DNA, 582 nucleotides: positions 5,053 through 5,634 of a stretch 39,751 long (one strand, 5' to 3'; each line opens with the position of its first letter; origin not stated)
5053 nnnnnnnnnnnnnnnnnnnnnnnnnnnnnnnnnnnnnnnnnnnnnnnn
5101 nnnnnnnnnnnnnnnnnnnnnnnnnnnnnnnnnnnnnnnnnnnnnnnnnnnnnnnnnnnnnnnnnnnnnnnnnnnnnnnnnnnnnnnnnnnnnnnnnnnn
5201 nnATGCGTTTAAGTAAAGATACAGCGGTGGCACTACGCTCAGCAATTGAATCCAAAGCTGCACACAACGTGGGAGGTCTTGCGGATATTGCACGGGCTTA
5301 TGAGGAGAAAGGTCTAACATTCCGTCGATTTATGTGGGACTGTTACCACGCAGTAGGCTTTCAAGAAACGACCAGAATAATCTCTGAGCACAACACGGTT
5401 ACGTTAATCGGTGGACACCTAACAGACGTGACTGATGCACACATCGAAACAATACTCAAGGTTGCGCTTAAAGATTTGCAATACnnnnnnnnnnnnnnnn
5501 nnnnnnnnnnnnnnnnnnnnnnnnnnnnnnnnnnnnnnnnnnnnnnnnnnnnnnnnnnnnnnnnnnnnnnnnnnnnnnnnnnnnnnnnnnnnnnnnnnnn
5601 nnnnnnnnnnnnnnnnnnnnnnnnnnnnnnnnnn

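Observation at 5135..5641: Unknown early gene bracketed by three RNase III-type hairpins, two of them a perfect 77-bp tandem duplication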

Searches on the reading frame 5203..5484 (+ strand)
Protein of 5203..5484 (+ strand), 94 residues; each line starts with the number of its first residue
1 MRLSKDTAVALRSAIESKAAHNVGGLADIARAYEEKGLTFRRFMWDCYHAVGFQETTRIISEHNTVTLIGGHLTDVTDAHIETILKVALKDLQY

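Call 7: search_protein_families(library=pfam, proteins=[window:5203-5484:+], max_evalue=1)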
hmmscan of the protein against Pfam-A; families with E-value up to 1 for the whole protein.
window:5203-5484:+ (94 aa): 0 families

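Call 8: search_protein_families(library=phrogs, proteins=[window:5203-5484:+], max_evalue=0.01)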
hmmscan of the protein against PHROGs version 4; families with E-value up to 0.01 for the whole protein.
window:5203-5484:+ (94 aa): 1 family
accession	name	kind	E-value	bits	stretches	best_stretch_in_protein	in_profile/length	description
phrog_9817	-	unknown function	4.9e-40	136.8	1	1-94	1-93/94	-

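Call 21: find_homologous_proteins(query=window:5203-5484:+)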
Query window:5203-5484:+ (94 aa): 32 proteins with E <= 0.001 among 32 candidates.
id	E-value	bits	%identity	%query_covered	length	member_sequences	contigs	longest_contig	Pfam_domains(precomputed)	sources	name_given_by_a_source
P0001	1.1e-51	190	91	100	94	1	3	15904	-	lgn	-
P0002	1.6e-51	190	91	100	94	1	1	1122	-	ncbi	-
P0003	4.2e-51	188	93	100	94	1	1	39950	-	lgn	-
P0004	5.6e-51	188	95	100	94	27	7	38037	-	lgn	-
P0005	5.6e-50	185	89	100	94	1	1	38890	-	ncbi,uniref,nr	ncbi:hypothetical protein [Escherichia phage ECA2]|uniref:Uncharacterized protein n=1 Tax=Escherichi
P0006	1.5e-49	183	88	100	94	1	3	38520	-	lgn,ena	-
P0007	1.6e-49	183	88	100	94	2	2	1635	-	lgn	-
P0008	1.7e-49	183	88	100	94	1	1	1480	-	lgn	-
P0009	5.4e-49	181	89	100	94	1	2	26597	-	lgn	-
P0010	1.9e-48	180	86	100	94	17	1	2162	-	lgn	-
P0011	1.9e-48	180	86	100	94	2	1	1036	-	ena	-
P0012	1.1e-47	177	87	100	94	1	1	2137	-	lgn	-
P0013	1.3e-47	177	82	100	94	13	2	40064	-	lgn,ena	-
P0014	1.5e-47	177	86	100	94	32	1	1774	-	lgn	-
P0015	1.3e-46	174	83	100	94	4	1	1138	-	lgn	-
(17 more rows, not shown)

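Call 27: find_encoding_contigs(protein=window:5203-5484:+, flank=3000, max_places=10)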
Protein window:5203-5484:+ (94 aa): 13 contigs read that carry it; 10 places shown.
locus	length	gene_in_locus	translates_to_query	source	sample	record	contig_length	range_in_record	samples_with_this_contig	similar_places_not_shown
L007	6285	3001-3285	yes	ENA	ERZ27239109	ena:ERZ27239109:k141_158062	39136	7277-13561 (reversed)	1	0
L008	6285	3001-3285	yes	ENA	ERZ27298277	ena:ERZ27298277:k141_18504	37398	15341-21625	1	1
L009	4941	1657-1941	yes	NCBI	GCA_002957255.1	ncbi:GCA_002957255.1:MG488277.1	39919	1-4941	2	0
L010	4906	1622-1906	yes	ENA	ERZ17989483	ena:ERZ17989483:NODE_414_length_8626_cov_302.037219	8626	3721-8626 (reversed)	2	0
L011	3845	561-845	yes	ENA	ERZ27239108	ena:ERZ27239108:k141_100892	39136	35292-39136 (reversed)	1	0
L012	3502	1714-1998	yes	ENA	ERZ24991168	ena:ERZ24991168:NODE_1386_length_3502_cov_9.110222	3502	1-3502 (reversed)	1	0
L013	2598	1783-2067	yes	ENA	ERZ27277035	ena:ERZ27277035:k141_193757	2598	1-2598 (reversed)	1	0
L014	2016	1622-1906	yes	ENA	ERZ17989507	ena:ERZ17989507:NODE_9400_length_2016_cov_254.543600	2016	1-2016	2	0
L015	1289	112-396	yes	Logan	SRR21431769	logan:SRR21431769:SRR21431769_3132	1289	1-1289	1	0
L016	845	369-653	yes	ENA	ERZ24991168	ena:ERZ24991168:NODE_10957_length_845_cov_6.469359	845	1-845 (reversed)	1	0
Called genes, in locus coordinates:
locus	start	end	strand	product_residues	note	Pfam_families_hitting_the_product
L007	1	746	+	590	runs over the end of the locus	PF22530:Terminase-T7_RNaseH-like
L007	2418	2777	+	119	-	PF08684:ocr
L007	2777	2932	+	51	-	PF26807:Phage_T7_GP04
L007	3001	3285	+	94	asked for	-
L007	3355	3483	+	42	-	PF26813:Gp0_5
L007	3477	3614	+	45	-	PF26851:Phage_T7_0_6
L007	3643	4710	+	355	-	PF27024:Phage_T7_kinase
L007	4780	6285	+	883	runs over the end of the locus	PF14700:RPOL_N, PF00940:RNA_pol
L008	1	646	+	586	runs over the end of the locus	PF22530:Terminase-T7_RNaseH-like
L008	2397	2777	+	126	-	PF08684:ocr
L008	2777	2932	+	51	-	PF26807:Phage_T7_GP04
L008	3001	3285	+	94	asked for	-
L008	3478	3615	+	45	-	PF26851:Phage_T7_0_6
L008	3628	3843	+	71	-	-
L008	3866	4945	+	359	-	PF27024:Phage_T7_kinase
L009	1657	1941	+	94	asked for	-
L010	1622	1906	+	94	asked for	-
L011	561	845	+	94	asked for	-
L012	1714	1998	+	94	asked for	-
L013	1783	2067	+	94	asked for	-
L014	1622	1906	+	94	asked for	-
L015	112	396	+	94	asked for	-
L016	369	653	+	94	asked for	-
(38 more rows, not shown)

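Call 30: predict_structure(alignment_id=A2)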
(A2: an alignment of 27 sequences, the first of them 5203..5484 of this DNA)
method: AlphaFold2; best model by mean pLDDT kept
length: 94 residues; sequences in the alignment: 27
mean_pLDDT: 54.5   pTM: 0.40
mean pLDDT of the five models: 54.5, 52.9, 52.6, 49.8, 49.6
residues with pLDDT >= 90: 0; 70-90: 0; 50-70: 70; < 50: 24
segments of 3 or more residues with pLDDT < 50: 19-25, 61-72
pLDDT, mean of each block of 10 residues (from residue 1): 59 54 47 57 61 57 43 52 63 51
secondary structure, 60 per line:
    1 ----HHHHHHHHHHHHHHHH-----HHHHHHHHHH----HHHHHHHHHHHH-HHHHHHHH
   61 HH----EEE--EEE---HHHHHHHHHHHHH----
elements in order: H5-20 H26-35 H40-51 H53-62 E67-69 E72-74 H78-90

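Call 31: search_protein_representatives(alignment_id=A2)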
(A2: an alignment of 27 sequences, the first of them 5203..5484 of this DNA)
Query: 27 sequences, 94 profile positions. Proteins with E-value up to 0.001 (for the whole library): 13; up to 1e-10: 4; up to 1e-30: 0. The best 13 are listed.
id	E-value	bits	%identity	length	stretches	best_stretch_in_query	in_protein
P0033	3.3e-27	110.6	-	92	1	1-94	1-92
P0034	2.4e-16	75.7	-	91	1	1-91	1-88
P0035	2.1e-15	72.8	-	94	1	2-91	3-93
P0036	1.6e-12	63.5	-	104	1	1-72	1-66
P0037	1.0e-09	54.5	-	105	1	5-91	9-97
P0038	5.5e-09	52.2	-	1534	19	38-70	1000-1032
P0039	6.6e-09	51.9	-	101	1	1-90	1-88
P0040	3.0e-06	43.4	-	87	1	6-91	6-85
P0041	1.2e-05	41.4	-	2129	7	42-56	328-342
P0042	5.3e-05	39.4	-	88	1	1-91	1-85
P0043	7.1e-05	39.0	-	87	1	26-87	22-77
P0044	1.3e-04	38.2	-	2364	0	-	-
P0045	8.2e-04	35.6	-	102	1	1-88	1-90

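Call 35: find_homologous_proteins(query=A3, max_evalue=0.001)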
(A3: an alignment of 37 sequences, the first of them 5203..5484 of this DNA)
Query A3 (37 sequences) (94 aa, profile of the alignment): 51 proteins with E <= 0.001 among 697 candidates.
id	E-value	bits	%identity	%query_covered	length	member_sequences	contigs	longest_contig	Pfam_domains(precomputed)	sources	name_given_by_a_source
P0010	4.2e-43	163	86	100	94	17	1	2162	-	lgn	-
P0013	6.1e-43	163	82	100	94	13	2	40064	-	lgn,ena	-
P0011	6.7e-43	163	86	100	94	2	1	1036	-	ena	-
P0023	1.0e-42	162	79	100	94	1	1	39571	-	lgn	-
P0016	2.9e-42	160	82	100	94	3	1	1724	-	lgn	-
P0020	3.8e-42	160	81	100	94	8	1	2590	-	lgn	-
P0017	6.0e-42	159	80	100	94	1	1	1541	-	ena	-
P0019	6.1e-42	159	81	100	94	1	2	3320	-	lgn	-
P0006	7.9e-42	159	88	100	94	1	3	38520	-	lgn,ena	-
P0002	8.5e-42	159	91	100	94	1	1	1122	-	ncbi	-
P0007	9.1e-42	159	88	100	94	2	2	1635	-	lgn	-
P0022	1.2e-41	158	79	100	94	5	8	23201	-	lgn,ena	-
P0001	1.9e-41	158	91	100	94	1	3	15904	-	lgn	-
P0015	2.0e-41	158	83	100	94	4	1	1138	-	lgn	-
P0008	3.0e-41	157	88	100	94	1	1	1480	-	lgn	-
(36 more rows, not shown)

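Call 40: predict_structure(alignment_id=A3)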
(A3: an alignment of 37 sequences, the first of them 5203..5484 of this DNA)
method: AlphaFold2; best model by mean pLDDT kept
length: 94 residues; sequences in the alignment: 37
mean_pLDDT: 93.7   pTM: 0.82
mean pLDDT of the five models: 93.7, 92.9, 92.4, 92.4, 86.8
residues with pLDDT >= 90: 81; 70-90: 13; 50-70: 0; < 50: 0
segments of 3 or more residues with pLDDT < 50: none
pLDDT, mean of each block of 10 residues (from residue 1): 94 94 88 96 96 96 93 92 96 88
secondary structure, 60 per line:
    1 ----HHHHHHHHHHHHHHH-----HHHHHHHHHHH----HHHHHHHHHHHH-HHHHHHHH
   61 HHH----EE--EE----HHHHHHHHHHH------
elements in order: H5-19 H25-35 H40-51 H53-63 H78-88

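Call 50: search_protein_families(library=padloc, proteins=[window:5203-5484:+], max_evalue=1)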
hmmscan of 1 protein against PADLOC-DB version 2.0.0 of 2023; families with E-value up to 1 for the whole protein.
window:5203-5484:+ (94 aa): 0 families

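Call 51: search_solved_structures(query=A3, max_evalue=10)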
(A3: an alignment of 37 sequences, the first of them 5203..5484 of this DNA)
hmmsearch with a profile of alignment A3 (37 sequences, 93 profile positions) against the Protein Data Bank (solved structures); distinct sequences matched with E-value up to 10: 26.
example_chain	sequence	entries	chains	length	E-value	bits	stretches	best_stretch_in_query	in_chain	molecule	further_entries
7e7n_A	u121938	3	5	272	0.047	17.1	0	29-46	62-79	Fucose-binding lectin protein,Fucose-binding lectin protein,Fucose-binding lectin protein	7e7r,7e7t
4csd_A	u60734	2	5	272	0.053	16.9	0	29-46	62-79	FUCOSE-BINDING LECTIN PROTEIN | Fucose-binding lectin protein,Fucose-binding lectin protein,Fucose-binding lectin protein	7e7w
7e7u_A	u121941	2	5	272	0.13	15.7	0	29-46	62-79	Fucose-binding lectin protein,Fucose-binding lectin protein,Fucose-binding lectin protein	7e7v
9bt5_A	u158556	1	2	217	0.27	14.7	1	22-69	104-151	Hemagglutinin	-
6uig_G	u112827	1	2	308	0.37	14.2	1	22-69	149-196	Hemagglutinin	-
6d8b_A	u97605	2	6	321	0.38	14.2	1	22-69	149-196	Hemagglutinin HA1 chain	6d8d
4kol_A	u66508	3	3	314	0.4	14.1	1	22-69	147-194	Hemagglutinin HA1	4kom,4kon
6d7c_A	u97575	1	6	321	0.4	14.1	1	22-69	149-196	Hemagglutinin HA1 chain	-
4lki_A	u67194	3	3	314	0.4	14.1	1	22-69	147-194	hemagglutinin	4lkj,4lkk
6zpp_A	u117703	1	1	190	0.4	14.1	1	7-64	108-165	virulence factor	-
6ii8_A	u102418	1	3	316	0.4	14.1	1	22-69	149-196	Hemagglutinin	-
6ii4_A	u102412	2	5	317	0.4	14.1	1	22-69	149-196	Hemagglutinin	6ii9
6id2_A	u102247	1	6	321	0.41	14.1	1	22-69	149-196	Hemagglutinin HA1 chain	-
6id8_A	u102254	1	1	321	0.41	14.1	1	22-69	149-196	Hemagglutinin HA1 chain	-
6ida_A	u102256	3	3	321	0.41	14.1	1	22-69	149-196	Hemagglutinin HA1 chain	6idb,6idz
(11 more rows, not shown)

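Call 52: fold_search(model_id=the predicted structure, library=viral)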
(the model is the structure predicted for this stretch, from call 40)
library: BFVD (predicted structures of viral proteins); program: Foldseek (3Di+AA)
matches with E <= 10: 31; with E <= 0.001: 1
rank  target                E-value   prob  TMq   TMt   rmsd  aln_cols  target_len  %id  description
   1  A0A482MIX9            2.8e-09  1.00  0.93  0.95   1.2        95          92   52  Uncharacterized protein [Hafnia phage vB_HpaA_yong1]
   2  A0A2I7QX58            6.5e-02  1.00  0.66  0.56   3.4        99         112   26  (no name in the UniProt tables at hand)
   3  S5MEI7                8.2e-01  0.60  0.53  0.55   4.7        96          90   23  Uncharacterized protein [Enterococcus phage IMEEF1]
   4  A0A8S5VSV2            1.0e+00  0.47  0.52  0.54   4.6        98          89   18  (no name in the UniProt tables at hand)
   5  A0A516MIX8            2.6e+00  0.04  0.22  0.14  11.6        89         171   11  (no name in the UniProt tables at hand)
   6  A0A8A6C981            2.7e+00  0.06  0.26  0.23  13.3        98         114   11  (no name in the UniProt tables at hand)
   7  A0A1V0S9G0            5.0e+00  0.05  0.29  0.10   8.5        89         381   11  Uncharacterized protein [Catovirus CTV1]
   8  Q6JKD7                5.6e+00  0.02  0.19  0.18  12.1        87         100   16  Late expression factor 11 [Neodiprion sertifer nucleopolyhedrovirus]
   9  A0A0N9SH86            5.9e+00  0.03  0.24  0.21  11.3        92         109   13  Uncharacterized protein [Pseudomonas phage POR1]
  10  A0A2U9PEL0            5.9e+00  0.03  0.25  0.15  13.6        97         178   13  Uncharacterized protein [Erwinia phage vB_EamM-Bue1]
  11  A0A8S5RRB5            5.9e+00  0.02  0.17  0.15  10.6        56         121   14  Uncharacterized protein [Podoviridae sp. ctXdu7]
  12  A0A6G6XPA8            6.7e+00  0.04  0.21  0.17   6.6        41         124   29  (no name in the UniProt tables at hand)
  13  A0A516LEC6            6.7e+00  0.03  0.23  0.26   8.3        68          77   20  (no name in the UniProt tables at hand)
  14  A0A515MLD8            6.7e+00  0.02  0.23  0.19  11.7        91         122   11  Uncharacterized protein [Mycobacterium phage Mahavrat]
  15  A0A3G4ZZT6            6.7e+00  0.02  0.20  0.14  11.1        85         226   16  Uncharacterized protein [Harvfovirus sp.]
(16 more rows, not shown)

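Call 53: list_cluster_members(proteins=[window:5203-5484:+, window:5890-6984:+, window:7061-9709:+])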
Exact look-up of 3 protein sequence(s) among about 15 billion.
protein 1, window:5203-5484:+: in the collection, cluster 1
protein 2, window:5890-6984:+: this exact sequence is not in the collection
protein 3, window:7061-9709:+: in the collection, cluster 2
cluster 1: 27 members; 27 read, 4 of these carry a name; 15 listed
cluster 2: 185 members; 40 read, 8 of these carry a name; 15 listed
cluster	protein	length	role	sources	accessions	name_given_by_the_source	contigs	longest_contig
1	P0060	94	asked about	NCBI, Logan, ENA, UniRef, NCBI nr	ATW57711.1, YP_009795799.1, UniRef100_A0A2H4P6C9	hypothetical protein [Escherichia phage EG1] | Uncharacterized protein n=1 Tax=Escherichia phage EG1 TaxID=2053563 RepID=A0A2H4P6C9_9CAUD | hypothetical protein HOS48_gp03 [Escherichia phage EG1]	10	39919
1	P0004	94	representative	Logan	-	-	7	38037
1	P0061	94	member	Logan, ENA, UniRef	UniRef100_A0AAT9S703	Uncharacterized protein n=2 Tax=unclassified Caudoviricetes TaxID=2788787 ...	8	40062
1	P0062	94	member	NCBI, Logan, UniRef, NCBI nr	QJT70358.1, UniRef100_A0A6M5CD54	hypothetical protein EFA2_00046 [Enterococcus phage EFA-2] | Uncharacterized protein n=1 Tax=Enterococcus phage EFA-2 TaxID=2736189 ...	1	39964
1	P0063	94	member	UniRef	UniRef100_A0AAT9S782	Uncharacterized protein n=1 Tax=Yersinia phage vB_YenP_WW2 TaxID=2973654 ...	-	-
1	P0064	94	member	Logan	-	-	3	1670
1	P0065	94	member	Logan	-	-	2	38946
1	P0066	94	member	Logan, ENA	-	-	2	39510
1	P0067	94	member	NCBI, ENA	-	-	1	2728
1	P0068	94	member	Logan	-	-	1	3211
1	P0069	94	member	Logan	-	-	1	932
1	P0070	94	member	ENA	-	-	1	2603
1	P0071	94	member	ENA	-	-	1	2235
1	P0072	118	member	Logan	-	-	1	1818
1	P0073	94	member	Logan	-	-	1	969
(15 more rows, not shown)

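Call 64: search_protein_families(library=pfam, alignment_id=A3, max_evalue=0.1)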
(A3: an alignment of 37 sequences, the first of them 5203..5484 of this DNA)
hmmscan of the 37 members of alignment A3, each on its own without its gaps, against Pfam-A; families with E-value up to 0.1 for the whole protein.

A. member 1, window:5203-5484:+ (94 aa): 0 families

B. families by the number of members that match (of 37 scanned): 2 families
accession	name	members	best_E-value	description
PF23780.1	S-AdoMet_lyase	1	0.00085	S-Adenosylmethionine lyase family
PF15656.11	Tox-HDC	1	0.069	Toxin with a H, D/N and C signature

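Call 66: fold_search(model_id=the predicted structure, library=pdb)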
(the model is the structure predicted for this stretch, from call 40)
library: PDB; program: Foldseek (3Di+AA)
matches with E <= 10: 5; with E <= 0.001: 0
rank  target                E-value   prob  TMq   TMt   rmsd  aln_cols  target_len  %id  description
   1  6ubz_A                5.6e+00  0.02  0.21  0.05  16.5       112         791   11  Crystal structure of D678A GoxA bound to glycine at pH 5.5 (released 2019-10-23)
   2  8dk1_C                7.6e+00  0.02  0.24  0.07  18.3       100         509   20  CryoEM structure of JetABC (head construct) from Pseudomonas aeruginosa PA14 (released 2022-10-05)
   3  8k0e_B                8.6e+00  0.02  0.18  0.06  13.9        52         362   23  Human collagen prolyl processing enzyme complex, P3H1/CRTAP heterodimer (released 2024-09-18)
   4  5x62_A                8.6e+00  0.01  0.17  0.06  14.4        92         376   12  Crystal structure of a carnosine N-methyltransferase bound by AdoHcy (released 2017-07-26)
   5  9f14_B                9.1e+00  0.03  0.27  0.11  10.3        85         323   18  The crystal structure of full length tetramer CysB from Klebsiella aerogenes in complex with N-acetylserine (released 2024-07-24)

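Call 67: search_dna_similar(query=window:5203-5484:+, collection=phages, mode=protein, max_rows=60, max_evalue=0.001)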
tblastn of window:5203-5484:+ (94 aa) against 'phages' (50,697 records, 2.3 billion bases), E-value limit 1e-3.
Records with a match: 62; places in all: 62; records where one place covers at least 80% of the query: 62.
Best place of each record, by identity: >=99% 2; 95-99% 1; 90-95% 3; 80-90% 17; 60-80% 7; <60% 32.
By first word of the organism name: Escherichia 22; Klebsiella 16; Yersinia 7; Serratia 5; Kayfunavirus 3; Shigella 2; Citrobacter 2; Enterococcus 1; Pantoea 1; Enterobacter 1; and 2 more.
By host as written in the record: Escherichia coli 13; Klebsiella michiganensis 6; Yersinia enterocolitica 5; - 5; Serratia marcescens 3; Klebsiella pneumoniae 3; Escherichia coli str. K-12 substr. MG1655 2; Escherichia coli ATCC 13706 2; and 18 more.
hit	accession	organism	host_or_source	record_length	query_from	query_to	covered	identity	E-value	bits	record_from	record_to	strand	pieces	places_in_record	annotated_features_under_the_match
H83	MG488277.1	Escherichia phage EG1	Escherichia coli str. K-12 substr. ...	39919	1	94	100%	100.0%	3e-57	194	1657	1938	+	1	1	hypothetical protein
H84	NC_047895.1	Escherichia phage EG1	Escherichia coli str. K-12 substr. ...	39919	1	94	100%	100.0%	3e-57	194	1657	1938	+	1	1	hypothetical protein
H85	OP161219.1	Yersinia phage vB_YenP_WW2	Yersinia enterocolitica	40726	1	94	100%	98.9%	2e-56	192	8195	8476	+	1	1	hypothetical protein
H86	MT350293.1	Enterococcus phage EFA-2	Enterococcus faecalis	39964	1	94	100%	94.7%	1e-54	186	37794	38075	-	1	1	hypothetical protein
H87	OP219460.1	Yersinia phage vB_YenP_WX2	Yersinia enterocolitica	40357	1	94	100%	93.6%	2e-54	186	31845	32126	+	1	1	hypothetical protein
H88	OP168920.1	Yersinia phage vB_YenP_WX1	Yersinia enterocolitica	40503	1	94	100%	93.6%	2e-54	186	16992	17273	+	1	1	hypothetical protein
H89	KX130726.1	Escherichia phage ECA2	Escherichia coli ATCC 13706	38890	1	94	100%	89.4%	5e-52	179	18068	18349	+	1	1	hypothetical protein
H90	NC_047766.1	Escherichia phage ECA2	Escherichia coli ATCC 13706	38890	1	94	100%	89.4%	5e-52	179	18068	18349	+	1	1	hypothetical protein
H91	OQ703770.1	Escherichia phage PGX1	Escherichia coli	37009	1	94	100%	88.3%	8e-52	178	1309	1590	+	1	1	hypothetical protein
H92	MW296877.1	Klebsiella phage Kpn-11mx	Klebsiella pneumoniae Nox11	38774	1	94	100%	88.3%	1e-51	177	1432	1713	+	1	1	hypothetical protein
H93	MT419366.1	Serratia phage SALSA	Serratia marcescens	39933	1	94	100%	88.3%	2e-51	177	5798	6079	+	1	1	hypothetical protein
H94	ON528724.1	Shigella phage ESh12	Shigella sp.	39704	1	94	100%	87.2%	3e-51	177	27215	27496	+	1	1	hypothetical protein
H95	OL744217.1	Pantoea phage vB_PdeP_F5M1C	Pantoea deleyi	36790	1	94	100%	87.2%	5e-51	176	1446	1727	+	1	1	hypothetical protein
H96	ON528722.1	Shigella phage ESh9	Shigella sp.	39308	1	94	100%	87.2%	6e-51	176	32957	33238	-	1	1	hypothetical protein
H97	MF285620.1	Serratia phage 2050H2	Serratia marcescens wk2050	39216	1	94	100%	87.2%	7e-51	176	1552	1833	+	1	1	hypothetical protein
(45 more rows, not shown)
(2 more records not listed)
